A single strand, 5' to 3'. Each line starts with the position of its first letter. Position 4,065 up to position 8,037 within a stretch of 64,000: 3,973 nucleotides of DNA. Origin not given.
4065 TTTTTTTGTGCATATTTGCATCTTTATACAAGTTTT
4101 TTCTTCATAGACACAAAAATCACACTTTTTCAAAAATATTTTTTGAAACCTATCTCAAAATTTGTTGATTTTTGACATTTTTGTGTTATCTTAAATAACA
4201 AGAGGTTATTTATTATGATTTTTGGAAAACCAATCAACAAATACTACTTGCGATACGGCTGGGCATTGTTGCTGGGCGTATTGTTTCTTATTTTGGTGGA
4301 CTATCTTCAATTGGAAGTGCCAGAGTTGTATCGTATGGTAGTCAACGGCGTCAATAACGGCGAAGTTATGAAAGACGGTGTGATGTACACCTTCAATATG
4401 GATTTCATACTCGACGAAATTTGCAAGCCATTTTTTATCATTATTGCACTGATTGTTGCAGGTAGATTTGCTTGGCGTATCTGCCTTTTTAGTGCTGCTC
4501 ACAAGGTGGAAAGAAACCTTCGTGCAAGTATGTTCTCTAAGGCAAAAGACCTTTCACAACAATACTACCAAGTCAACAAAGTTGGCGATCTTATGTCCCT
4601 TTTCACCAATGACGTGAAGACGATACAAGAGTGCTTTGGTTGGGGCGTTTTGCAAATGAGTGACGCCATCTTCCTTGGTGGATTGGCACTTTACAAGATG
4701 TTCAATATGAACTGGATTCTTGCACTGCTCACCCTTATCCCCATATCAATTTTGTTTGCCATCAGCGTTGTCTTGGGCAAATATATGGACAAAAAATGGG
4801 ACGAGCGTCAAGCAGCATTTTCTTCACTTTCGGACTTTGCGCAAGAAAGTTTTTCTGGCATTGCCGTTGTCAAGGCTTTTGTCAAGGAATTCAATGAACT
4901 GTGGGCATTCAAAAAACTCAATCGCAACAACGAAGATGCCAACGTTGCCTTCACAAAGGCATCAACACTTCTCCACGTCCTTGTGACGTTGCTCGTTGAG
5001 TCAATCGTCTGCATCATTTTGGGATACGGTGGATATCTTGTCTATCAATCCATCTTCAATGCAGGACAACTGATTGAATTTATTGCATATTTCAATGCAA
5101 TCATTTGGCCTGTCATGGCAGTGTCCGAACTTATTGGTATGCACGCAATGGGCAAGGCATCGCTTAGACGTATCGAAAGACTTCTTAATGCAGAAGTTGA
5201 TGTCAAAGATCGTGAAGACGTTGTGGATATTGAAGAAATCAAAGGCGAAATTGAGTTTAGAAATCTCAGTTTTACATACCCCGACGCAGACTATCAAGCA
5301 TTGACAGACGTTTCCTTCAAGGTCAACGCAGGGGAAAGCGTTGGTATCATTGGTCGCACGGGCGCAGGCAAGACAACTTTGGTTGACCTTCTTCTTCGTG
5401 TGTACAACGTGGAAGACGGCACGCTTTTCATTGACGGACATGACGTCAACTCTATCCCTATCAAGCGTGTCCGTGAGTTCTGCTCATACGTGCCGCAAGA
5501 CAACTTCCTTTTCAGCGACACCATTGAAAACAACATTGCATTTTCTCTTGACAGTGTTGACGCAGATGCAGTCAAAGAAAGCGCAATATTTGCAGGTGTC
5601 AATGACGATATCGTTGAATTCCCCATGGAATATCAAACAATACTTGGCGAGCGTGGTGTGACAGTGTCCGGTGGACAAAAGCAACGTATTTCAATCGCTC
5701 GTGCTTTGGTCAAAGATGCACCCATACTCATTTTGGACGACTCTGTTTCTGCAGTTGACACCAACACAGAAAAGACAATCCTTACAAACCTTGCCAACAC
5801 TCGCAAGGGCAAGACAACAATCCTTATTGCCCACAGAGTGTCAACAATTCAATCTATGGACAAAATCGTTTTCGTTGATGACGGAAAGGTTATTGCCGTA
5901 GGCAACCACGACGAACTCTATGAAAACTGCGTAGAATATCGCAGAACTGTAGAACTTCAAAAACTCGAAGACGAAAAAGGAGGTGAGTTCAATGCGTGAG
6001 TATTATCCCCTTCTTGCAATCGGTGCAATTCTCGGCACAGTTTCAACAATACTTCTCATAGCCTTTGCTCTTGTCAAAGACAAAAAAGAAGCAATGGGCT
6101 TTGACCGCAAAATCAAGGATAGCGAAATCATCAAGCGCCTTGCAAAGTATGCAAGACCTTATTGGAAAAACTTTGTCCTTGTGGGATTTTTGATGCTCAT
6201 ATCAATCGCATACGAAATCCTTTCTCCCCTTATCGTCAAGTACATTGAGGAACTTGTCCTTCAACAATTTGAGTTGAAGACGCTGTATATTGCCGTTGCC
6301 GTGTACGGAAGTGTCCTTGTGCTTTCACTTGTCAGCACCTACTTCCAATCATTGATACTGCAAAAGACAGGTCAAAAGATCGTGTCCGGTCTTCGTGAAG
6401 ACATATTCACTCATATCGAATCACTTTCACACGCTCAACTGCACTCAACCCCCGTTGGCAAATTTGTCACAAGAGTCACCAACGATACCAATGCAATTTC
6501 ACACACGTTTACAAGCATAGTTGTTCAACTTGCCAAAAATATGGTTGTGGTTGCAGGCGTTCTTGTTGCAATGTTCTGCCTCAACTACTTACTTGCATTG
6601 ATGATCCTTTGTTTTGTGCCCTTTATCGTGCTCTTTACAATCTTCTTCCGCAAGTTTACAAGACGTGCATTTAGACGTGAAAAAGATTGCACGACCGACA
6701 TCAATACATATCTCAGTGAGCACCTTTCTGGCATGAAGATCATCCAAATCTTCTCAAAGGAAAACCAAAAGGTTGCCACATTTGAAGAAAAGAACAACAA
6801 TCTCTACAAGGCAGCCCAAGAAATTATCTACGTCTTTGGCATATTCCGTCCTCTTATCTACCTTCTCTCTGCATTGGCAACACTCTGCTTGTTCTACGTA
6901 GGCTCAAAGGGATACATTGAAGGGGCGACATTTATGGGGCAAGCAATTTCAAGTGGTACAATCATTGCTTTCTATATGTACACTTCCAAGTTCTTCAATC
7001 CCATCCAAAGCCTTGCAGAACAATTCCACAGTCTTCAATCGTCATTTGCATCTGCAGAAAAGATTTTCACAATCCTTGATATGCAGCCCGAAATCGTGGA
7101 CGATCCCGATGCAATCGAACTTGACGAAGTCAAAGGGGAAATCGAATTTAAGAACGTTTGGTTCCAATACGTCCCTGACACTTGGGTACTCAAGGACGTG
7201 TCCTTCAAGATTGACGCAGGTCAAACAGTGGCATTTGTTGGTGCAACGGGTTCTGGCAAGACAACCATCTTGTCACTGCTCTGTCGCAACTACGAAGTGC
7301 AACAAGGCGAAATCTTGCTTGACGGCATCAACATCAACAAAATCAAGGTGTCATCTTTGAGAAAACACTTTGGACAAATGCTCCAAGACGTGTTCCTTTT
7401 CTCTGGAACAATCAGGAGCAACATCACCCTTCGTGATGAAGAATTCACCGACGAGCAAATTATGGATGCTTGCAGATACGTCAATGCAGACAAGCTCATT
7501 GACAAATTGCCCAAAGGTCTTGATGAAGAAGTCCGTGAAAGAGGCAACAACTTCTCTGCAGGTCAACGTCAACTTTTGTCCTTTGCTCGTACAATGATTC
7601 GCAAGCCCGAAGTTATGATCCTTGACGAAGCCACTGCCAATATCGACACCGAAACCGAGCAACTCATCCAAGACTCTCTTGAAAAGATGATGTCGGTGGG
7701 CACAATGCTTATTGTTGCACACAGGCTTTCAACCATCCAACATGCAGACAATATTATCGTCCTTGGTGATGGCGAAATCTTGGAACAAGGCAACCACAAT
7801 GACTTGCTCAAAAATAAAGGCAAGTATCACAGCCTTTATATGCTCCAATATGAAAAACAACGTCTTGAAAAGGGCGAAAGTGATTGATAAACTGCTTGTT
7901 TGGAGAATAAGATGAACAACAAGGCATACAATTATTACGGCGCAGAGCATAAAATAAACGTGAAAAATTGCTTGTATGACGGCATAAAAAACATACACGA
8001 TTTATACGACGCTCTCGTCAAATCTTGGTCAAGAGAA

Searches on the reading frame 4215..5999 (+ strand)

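Call 68: search_protein_families(library=pfam, proteins=[window:4215-5999:+], max_evalue=0.00001)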
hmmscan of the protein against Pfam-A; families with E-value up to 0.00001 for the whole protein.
window:4215-5999:+ (594 aa): 3 families
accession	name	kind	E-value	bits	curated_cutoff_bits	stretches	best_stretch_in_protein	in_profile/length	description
PF00664.28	ABC_membrane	-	3.8e-33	115.8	28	1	73-300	47-274/274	ABC transporter transmembrane region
PF00005.33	ABC_tran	-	7.5e-29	101.5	25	1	363-510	1-135/137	ABC transporter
PF02463.25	SMC_N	-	4.3e-06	26.8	40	0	378-554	29-211/220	RecF/RecN/SMC N terminal domain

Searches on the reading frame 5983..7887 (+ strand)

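Call 68: search_protein_families(library=pfam, proteins=[window:5983-7887:+], max_evalue=0.00001)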
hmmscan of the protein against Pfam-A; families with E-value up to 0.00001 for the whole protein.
window:5983-7887:+ (634 aa): 2 families
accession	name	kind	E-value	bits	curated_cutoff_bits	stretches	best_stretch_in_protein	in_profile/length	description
PF00664.28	ABC_membrane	-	1.1e-40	140.6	28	1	65-340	2-273/274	ABC transporter transmembrane region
PF00005.33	ABC_tran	-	6.3e-31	108.2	25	1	403-552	1-137/137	ABC transporter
